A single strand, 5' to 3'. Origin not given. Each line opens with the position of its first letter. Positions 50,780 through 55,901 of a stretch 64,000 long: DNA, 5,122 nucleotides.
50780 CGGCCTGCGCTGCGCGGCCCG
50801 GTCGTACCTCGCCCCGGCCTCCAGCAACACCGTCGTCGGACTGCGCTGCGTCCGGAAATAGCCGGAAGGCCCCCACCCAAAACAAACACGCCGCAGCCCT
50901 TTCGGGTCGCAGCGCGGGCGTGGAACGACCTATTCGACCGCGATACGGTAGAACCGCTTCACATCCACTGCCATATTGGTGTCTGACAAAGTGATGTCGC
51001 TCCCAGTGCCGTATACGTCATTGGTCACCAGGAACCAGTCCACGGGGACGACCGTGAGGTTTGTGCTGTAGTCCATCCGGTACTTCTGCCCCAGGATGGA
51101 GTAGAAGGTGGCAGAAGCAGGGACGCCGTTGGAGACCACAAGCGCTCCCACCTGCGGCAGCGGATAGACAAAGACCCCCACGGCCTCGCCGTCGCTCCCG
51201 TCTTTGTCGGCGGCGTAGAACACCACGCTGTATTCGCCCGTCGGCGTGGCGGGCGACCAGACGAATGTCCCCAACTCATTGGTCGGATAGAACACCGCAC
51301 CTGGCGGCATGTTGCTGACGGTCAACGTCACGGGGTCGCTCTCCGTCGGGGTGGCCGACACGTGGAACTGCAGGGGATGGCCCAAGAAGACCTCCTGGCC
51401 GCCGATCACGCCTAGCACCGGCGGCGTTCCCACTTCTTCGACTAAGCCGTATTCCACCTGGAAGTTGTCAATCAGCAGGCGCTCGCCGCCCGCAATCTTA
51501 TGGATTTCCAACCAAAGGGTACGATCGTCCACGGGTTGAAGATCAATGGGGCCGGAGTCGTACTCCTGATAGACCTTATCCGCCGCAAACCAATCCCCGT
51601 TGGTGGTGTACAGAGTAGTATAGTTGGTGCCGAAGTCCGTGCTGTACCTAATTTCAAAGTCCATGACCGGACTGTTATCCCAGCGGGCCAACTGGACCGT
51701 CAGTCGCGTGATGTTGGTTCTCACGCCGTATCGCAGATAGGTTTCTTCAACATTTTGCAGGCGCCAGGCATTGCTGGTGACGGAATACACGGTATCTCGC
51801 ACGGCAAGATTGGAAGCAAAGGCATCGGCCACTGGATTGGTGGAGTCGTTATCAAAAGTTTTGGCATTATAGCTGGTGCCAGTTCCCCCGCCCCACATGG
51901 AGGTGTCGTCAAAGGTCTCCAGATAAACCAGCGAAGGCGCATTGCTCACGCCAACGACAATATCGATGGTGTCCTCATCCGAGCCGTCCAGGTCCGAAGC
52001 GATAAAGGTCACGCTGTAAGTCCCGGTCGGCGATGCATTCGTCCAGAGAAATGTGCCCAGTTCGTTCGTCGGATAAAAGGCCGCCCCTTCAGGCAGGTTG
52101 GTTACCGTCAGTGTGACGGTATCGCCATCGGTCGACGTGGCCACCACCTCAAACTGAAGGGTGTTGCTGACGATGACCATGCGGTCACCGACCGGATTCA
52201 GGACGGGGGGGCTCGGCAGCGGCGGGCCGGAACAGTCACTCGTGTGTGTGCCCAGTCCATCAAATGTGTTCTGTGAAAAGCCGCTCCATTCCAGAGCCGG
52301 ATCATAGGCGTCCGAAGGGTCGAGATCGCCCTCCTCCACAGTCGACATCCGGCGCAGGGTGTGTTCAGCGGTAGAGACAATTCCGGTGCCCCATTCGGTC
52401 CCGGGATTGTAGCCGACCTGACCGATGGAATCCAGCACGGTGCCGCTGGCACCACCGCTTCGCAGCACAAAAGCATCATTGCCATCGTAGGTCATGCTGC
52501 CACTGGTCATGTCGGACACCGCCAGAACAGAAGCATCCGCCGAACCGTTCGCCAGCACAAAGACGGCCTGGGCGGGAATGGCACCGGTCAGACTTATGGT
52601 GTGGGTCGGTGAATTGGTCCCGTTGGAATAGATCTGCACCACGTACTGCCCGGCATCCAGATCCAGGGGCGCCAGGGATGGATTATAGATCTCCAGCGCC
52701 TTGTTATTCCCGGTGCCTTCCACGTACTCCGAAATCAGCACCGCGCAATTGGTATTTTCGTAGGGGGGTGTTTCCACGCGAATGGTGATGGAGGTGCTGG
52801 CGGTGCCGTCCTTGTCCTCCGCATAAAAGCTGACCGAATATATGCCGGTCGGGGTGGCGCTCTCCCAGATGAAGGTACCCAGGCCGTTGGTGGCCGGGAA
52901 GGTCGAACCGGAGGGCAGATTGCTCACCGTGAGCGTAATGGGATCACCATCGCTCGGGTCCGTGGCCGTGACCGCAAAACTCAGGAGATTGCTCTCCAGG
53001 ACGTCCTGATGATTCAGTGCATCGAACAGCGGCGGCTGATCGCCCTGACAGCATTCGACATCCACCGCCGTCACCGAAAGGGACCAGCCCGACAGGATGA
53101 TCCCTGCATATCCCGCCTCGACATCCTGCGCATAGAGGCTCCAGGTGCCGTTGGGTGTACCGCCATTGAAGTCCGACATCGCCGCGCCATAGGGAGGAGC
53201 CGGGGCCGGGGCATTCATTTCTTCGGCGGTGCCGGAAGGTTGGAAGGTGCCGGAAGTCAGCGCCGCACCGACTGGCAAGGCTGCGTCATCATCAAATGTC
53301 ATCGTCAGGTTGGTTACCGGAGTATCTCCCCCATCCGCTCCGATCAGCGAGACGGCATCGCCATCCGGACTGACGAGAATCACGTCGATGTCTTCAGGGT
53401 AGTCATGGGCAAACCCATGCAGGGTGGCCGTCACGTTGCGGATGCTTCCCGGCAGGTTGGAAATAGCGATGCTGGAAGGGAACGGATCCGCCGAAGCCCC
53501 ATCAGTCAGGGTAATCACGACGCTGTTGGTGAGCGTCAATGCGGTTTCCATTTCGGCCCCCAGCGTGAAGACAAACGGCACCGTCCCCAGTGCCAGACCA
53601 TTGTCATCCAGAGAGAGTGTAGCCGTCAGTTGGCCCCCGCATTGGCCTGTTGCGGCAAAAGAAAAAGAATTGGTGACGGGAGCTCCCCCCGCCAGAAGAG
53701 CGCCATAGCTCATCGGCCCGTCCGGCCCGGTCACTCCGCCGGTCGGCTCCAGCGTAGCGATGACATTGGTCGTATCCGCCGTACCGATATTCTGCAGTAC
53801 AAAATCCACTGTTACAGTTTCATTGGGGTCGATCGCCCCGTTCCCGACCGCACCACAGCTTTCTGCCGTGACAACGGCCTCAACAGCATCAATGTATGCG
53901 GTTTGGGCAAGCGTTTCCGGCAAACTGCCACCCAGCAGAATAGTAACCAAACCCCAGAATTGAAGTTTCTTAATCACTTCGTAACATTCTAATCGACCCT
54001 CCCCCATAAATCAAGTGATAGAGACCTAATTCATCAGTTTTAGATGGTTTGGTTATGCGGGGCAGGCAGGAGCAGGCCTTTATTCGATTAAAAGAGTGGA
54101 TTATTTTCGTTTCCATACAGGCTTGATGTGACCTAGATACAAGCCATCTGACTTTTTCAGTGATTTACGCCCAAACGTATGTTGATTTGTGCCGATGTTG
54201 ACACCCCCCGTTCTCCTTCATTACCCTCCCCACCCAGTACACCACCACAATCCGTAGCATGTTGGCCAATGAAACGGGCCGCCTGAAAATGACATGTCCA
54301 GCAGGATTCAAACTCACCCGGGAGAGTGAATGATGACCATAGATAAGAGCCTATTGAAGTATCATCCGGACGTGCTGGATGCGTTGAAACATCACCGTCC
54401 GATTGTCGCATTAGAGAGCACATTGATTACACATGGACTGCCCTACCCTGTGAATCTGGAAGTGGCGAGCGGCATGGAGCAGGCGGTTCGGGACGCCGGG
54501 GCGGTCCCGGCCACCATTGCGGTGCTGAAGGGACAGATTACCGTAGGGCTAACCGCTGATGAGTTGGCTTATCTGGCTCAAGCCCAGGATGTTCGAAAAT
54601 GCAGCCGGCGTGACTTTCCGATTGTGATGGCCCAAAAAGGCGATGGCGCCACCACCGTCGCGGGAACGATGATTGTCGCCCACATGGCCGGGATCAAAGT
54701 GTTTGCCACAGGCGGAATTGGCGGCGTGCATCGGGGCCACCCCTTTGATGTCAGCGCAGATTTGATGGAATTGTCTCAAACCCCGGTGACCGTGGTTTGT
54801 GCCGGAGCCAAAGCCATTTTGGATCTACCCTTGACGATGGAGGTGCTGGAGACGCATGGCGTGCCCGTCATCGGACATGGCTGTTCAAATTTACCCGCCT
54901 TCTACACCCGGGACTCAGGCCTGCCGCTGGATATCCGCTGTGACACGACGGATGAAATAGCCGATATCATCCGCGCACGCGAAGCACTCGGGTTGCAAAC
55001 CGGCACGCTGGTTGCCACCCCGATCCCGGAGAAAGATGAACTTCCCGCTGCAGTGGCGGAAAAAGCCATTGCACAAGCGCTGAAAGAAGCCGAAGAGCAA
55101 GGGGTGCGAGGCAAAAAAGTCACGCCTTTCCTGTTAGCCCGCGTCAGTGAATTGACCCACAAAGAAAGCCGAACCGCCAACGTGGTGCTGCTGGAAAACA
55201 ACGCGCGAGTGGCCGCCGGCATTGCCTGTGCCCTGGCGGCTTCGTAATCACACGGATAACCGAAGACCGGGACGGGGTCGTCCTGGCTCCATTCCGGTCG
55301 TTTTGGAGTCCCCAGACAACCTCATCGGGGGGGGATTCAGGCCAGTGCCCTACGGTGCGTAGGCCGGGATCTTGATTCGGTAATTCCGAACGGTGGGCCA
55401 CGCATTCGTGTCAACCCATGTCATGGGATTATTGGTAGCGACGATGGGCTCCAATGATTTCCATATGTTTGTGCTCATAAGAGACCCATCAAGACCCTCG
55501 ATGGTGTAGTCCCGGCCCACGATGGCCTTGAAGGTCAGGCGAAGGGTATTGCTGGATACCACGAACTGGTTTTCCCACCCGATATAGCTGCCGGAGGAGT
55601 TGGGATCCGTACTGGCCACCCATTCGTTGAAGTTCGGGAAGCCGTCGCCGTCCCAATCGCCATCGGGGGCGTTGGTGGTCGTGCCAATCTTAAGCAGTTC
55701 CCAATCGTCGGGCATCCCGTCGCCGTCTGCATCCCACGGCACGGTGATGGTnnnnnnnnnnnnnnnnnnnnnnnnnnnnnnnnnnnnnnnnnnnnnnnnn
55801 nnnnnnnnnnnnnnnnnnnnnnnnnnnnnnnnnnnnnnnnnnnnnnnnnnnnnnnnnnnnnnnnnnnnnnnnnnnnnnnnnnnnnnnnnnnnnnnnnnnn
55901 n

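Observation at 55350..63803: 2818-aa secreted GH13 enzyme carrying thrombospondin-type-3-like Ca-binding Asp repeats, the third giant alpha-glucan enzyme in 64 kb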

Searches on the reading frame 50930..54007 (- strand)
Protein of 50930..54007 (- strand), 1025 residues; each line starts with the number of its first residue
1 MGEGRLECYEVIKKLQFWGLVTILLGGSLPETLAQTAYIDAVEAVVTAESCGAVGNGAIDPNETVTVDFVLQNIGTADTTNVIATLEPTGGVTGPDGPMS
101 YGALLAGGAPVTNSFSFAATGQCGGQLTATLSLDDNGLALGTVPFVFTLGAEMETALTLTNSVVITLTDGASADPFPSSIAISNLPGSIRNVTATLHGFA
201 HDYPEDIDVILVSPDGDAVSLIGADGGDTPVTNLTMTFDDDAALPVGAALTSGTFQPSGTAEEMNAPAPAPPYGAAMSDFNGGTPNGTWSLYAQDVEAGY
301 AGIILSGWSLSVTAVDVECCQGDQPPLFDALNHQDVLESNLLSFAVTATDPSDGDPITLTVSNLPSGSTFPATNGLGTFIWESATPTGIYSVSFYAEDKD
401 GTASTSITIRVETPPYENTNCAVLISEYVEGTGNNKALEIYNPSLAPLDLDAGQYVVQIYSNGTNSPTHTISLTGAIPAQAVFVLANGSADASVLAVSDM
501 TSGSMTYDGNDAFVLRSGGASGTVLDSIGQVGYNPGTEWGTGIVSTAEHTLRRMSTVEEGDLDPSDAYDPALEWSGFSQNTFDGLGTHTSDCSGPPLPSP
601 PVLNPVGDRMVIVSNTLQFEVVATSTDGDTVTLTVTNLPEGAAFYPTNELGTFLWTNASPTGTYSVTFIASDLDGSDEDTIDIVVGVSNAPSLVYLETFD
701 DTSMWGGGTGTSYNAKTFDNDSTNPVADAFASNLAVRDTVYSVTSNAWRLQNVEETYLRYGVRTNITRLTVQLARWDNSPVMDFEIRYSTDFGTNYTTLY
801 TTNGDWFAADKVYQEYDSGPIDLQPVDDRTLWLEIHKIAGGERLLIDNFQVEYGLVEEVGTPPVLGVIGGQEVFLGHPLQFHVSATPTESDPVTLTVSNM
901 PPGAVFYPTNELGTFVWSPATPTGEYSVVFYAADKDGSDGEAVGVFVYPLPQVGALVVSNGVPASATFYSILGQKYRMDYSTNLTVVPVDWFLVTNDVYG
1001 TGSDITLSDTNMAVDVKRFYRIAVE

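Call 9: search_protein_families(library=pfam, proteins=[window:50930-54007:-], max_evalue=0.01)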
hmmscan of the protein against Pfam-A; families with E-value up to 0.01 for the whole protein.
window:50930-54007:- (1025 aa): 5 families
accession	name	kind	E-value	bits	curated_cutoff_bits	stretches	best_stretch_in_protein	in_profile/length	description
PF00932.25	LTD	-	1.8e-10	41.6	34.3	1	420-531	5-108/109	Lamin Tail Domain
PF17963.7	Big_9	-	3.5e-09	37.9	23.6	2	324-409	2-88/89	Bacterial Ig domain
PF18981.6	InlK_D3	-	8e-06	26.3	25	0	387-411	49-73/75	Internalin K domain (D3/D4)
PF01483.27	P_proprotein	-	4.6e-05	23.9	21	1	199-311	10-85/86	Proprotein convertase P-domain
PF20858.2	Pgp3_N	-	0.0021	18.5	27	0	604-642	27-64/68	Immunodominant antigen Pgp3, N-terminal domain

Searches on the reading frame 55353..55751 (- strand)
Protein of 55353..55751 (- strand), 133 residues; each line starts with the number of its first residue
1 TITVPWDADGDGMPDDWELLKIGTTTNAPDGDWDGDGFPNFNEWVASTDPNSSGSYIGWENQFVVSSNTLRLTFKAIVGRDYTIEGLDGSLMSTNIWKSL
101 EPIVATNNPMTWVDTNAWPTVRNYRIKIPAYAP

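Call 47: search_protein_families(library=pfam, proteins=[window:55353-55751:-], max_evalue=10)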
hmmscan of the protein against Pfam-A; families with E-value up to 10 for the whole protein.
window:55353-55751:- (133 aa): 2 families
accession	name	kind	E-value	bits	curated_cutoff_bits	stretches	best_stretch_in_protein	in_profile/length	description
PF18884.5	TSP3_bac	-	0.0081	16.4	25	1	7-24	1-17/22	Bacterial TSP3 repeat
PF02412.23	TSP_3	-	1.1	9.5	25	0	30-40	13-23/36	Thrombospondin type 3 repeat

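Call 48: find_homologous_proteins(query=window:55353-55751:-, max_evalue=0.00001)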
Query window:55353-55751:- (133 aa): 6 proteins with E <= 0.00001 among 9 candidates.
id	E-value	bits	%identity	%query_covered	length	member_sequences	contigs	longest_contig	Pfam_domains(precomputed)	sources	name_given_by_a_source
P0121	9.0e-55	203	70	96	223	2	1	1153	-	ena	-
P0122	4.4e-54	201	66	96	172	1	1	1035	-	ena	-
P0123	2.2e-34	137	55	91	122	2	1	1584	-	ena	-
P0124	1.6e-31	127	50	99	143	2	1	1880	-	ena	-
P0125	1.9e-23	101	60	68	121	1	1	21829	-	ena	-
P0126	2.2e-16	78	66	45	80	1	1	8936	-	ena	-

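Call 52: search_protein_families(library=ncbifam, proteins=[window:55353-55751:-], max_evalue=1)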
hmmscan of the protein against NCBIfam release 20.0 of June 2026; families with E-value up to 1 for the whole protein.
window:55353-55751:- (133 aa): 3 families
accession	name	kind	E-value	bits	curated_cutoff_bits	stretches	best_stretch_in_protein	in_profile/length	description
NF042425.1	Amuc_1099_fam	equivalog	2.5e-06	27.3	50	1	24-56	121-153/321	Amuc_1099 family pilus-like system protein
NF047639.1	throspo3_MtsD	equivalog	0.02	13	800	1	7-53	482-530/651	cell-cell cohesion protein MtsD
NF033765.2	gliding_CglD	equivalog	0.046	11.4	400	1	7-41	266-297/1124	adventurous gliding motility lipoprotein CglD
